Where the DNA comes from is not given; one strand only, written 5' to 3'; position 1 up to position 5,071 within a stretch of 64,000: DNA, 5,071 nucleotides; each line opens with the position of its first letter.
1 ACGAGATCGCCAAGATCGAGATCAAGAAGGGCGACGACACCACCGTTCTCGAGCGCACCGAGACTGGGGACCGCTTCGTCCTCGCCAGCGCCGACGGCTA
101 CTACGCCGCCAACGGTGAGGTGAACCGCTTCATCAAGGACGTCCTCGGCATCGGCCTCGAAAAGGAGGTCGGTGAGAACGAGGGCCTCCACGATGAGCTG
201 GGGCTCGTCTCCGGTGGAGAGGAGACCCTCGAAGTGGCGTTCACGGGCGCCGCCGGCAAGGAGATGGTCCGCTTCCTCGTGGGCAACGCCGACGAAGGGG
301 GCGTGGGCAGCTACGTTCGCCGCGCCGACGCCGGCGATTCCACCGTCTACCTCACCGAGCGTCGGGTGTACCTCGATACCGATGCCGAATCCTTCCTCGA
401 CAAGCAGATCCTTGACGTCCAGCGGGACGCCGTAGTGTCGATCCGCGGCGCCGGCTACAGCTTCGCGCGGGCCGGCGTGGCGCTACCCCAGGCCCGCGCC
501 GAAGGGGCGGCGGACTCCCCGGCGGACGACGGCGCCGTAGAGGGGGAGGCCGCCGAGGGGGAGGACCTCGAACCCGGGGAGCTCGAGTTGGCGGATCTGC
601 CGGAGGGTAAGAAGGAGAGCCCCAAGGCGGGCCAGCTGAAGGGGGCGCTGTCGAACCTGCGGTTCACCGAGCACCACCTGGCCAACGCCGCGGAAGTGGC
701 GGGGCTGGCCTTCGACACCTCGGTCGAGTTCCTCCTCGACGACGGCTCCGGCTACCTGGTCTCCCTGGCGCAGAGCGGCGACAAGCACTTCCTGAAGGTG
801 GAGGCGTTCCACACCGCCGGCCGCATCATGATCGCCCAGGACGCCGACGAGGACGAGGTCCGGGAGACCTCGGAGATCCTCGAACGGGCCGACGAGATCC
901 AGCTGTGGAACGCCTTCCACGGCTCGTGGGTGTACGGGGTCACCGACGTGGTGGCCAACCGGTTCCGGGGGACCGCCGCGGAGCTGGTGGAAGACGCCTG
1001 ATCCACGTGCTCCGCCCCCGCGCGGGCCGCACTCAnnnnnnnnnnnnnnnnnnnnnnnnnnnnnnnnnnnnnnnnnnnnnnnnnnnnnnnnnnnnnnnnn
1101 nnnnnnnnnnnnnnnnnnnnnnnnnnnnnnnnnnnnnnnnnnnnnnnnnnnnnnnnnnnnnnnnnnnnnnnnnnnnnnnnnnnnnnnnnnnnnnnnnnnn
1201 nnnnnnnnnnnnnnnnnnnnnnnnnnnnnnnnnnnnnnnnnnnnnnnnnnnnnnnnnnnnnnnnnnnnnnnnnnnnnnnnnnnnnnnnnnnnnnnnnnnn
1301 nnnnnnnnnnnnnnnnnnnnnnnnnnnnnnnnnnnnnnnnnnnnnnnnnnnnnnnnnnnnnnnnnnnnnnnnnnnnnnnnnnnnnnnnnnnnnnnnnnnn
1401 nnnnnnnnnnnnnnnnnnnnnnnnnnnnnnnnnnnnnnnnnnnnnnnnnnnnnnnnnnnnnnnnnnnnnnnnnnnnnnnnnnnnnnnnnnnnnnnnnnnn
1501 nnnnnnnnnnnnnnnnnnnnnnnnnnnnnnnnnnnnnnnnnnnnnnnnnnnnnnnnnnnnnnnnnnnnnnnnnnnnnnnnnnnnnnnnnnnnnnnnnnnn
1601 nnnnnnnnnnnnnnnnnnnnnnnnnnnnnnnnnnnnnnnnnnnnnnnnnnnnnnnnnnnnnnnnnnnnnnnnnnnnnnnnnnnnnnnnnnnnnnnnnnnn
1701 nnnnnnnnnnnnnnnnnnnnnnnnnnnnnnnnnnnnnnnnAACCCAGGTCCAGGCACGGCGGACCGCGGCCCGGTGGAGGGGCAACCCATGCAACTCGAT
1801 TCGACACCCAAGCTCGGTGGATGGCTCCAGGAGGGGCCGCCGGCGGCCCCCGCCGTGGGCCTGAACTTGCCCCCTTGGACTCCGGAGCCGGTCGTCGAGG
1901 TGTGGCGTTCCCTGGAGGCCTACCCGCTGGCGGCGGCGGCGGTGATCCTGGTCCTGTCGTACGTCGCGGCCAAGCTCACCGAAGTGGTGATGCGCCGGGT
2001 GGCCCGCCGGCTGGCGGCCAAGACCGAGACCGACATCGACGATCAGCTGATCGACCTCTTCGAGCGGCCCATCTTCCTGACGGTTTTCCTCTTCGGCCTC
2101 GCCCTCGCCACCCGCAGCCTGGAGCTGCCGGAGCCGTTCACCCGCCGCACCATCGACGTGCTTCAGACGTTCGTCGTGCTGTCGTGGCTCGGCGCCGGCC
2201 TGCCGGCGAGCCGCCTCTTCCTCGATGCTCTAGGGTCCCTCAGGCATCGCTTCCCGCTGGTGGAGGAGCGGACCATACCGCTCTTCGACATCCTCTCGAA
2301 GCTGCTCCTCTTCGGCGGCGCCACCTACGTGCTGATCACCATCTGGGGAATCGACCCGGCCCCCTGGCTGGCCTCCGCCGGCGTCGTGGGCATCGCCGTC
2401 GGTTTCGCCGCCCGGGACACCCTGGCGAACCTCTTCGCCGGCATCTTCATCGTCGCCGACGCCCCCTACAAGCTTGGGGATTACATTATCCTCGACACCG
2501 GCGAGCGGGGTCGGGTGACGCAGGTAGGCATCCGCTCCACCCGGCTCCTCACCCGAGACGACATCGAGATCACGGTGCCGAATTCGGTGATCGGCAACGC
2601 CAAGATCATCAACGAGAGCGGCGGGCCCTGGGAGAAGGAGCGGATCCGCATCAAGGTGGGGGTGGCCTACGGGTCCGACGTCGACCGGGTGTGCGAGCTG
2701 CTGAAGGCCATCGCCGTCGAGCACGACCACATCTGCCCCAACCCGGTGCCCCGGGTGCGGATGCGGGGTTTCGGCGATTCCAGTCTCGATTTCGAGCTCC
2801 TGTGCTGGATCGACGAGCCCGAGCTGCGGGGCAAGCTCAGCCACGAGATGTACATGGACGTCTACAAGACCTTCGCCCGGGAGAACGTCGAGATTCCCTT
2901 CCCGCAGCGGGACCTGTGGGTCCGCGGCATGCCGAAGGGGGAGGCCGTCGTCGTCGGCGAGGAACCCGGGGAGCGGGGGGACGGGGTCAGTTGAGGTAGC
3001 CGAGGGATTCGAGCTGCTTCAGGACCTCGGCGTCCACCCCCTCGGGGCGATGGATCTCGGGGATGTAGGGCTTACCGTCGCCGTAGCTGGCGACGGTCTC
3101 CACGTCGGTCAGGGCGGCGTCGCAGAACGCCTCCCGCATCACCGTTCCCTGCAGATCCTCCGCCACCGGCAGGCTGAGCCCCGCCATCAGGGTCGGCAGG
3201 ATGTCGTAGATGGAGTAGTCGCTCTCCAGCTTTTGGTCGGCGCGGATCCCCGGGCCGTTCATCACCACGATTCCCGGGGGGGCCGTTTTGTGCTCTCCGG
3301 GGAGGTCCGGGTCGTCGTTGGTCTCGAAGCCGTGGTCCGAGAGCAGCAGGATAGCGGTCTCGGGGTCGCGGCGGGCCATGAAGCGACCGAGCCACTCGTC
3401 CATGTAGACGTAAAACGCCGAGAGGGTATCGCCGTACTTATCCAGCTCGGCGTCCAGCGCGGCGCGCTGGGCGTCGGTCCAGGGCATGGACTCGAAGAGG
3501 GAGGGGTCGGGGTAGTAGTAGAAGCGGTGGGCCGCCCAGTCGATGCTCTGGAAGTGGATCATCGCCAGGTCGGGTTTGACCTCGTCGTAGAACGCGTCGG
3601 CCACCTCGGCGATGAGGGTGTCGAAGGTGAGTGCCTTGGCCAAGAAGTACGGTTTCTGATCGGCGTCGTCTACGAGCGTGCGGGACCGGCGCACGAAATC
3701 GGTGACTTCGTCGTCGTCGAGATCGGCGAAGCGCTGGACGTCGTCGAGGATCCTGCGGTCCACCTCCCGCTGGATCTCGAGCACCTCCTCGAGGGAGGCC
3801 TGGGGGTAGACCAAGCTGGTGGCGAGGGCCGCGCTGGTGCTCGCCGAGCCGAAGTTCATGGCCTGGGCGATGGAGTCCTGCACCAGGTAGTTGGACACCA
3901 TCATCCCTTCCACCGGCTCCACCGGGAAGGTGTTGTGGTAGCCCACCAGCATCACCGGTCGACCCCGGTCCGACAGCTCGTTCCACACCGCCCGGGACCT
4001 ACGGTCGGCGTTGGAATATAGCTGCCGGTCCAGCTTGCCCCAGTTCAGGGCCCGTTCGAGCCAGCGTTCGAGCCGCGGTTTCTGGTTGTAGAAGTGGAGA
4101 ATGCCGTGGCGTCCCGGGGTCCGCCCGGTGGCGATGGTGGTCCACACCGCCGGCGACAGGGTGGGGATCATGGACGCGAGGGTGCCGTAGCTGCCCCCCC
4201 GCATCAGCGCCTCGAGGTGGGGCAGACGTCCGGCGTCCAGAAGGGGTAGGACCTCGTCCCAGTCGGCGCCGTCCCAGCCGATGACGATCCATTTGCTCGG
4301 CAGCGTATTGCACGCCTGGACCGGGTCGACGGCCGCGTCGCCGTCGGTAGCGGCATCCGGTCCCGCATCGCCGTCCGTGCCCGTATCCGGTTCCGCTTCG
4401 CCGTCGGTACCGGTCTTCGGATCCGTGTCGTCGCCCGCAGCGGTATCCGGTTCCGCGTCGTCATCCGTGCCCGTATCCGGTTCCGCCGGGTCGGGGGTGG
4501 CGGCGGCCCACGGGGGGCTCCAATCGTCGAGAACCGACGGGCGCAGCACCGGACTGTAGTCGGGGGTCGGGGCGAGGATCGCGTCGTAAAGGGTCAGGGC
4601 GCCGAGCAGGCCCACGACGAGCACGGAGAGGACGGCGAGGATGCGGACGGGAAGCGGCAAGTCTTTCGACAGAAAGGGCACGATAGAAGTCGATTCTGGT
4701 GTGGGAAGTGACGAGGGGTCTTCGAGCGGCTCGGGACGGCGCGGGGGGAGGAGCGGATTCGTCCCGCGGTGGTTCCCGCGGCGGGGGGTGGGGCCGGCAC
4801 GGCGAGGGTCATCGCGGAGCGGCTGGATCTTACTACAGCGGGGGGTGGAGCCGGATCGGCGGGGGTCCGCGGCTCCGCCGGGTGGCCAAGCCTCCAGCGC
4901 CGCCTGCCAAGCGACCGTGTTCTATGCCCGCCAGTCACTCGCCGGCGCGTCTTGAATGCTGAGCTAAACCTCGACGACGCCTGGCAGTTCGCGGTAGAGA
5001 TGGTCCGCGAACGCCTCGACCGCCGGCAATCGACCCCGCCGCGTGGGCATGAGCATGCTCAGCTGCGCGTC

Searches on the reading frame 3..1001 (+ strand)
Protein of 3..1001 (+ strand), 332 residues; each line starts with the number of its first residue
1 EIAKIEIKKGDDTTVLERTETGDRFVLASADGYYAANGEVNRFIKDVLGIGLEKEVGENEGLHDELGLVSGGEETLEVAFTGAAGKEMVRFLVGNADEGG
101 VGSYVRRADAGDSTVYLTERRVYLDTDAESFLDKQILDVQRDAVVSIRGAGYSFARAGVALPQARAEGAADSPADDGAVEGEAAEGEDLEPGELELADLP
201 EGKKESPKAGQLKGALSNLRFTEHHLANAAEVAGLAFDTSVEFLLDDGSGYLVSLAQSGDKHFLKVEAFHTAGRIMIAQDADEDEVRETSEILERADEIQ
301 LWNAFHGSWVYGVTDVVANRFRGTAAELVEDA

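Call 83: search_protein_families(library=pfam, proteins=[window:3-1001:+], max_evalue=0.0001)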
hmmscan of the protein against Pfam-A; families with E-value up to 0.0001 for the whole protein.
window:3-1001:+ (332 aa): 1 family
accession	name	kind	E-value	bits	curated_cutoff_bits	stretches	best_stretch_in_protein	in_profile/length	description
PF14238.11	DUF4340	-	1.2e-08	35.8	25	1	27-157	3-132/183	Domain of unknown function (DUF4340)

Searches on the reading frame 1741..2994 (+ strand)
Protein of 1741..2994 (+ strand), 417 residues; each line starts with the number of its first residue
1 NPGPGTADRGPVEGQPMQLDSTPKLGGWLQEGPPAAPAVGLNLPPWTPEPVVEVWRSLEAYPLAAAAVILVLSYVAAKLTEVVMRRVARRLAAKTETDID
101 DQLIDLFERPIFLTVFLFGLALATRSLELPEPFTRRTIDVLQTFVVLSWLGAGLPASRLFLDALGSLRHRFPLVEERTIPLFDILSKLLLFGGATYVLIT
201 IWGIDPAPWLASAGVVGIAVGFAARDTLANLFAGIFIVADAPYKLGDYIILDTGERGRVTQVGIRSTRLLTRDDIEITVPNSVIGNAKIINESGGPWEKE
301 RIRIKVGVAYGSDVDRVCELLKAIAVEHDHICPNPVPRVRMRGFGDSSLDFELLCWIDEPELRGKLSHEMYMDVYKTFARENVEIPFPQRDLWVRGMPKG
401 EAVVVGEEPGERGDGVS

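Call 83: search_protein_families(library=pfam, proteins=[window:1741-2994:+], max_evalue=0.0001)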
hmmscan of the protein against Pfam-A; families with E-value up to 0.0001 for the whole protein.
window:1741-2994:+ (417 aa): 2 families
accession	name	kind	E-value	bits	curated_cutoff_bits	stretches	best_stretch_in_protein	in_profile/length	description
PF00924.24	MS_channel_2nd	-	5.7e-16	58.8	20.2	1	226-293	1-67/68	Mechanosensitive ion channel, beta-domain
PF21082.3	MS_channel_3rd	-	5.9e-16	59.1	21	1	303-385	2-88/88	Mechanosensitive ion channel MscS, C-terminal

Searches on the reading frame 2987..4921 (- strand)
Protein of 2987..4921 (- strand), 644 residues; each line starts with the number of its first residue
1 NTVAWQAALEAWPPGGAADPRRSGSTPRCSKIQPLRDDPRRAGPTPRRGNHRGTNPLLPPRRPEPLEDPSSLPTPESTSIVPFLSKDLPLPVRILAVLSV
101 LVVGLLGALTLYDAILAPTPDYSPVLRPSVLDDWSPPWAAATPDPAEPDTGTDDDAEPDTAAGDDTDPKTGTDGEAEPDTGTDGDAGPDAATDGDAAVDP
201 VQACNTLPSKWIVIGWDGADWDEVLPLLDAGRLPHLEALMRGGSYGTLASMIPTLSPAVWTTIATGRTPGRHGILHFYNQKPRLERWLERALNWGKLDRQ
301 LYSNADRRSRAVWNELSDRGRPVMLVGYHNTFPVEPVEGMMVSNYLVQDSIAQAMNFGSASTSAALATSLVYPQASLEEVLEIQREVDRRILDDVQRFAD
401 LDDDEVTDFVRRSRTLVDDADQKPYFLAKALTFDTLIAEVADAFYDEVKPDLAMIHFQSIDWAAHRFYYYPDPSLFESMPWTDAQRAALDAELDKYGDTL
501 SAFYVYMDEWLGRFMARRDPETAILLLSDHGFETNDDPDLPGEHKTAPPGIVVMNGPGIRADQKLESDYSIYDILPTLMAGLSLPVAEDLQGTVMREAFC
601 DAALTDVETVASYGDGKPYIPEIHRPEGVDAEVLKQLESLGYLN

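Call 83: search_protein_families(library=pfam, proteins=[window:2987-4921:-], max_evalue=0.0001)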
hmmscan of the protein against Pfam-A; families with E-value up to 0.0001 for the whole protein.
window:2987-4921:- (644 aa): 2 families
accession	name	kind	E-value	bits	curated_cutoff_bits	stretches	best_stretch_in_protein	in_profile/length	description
PF01663.27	Phosphodiest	-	8e-27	95.2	23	1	212-536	2-225/342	Type I phosphodiesterase / nucleotide pyrophosphatase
PF00884.28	Sulfatase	-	2.7e-06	27.3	25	1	414-580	126-297/301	Sulfatase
